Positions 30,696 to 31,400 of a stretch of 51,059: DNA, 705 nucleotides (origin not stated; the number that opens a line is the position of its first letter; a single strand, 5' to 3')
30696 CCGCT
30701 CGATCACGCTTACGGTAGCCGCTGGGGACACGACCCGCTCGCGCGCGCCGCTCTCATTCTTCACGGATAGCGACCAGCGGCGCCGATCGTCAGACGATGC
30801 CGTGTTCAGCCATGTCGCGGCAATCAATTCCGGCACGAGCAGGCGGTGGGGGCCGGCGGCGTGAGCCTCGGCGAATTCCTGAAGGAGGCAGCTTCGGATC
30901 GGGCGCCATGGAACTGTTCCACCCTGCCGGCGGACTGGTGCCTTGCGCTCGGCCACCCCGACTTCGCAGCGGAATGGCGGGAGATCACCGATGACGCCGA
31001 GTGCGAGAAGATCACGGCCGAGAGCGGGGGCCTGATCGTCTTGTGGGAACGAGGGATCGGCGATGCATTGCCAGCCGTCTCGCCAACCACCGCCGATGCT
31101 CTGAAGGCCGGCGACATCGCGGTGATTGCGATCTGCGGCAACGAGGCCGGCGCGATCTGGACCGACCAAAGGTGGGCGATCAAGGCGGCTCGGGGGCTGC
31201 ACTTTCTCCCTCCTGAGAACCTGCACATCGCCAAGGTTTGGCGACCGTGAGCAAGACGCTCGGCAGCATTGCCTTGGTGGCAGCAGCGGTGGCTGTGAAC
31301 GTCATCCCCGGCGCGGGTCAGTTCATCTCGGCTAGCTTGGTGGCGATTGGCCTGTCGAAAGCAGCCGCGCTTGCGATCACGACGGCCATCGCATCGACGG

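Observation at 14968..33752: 13-nt motif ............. occurs 7 times on the + strand at gene-block boundaries of the virion module, phased to a GTA box and to the next ATG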

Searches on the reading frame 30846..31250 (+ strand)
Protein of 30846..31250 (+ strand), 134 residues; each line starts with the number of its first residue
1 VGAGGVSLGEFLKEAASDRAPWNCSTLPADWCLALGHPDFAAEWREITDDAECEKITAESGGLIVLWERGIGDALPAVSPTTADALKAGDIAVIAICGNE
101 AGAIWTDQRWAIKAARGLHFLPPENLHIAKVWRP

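Call 42: search_protein_families(library=pfam, proteins=[window:30846-31250:+], max_evalue=0.01)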
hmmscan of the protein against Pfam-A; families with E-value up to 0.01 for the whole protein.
window:30846-31250:+ (134 aa): 1 family
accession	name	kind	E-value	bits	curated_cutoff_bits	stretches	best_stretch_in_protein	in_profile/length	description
PF22262.2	DUF6950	-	9.4e-08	32.7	27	1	9-133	11-133/134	Domain of unknown function (DUF6950)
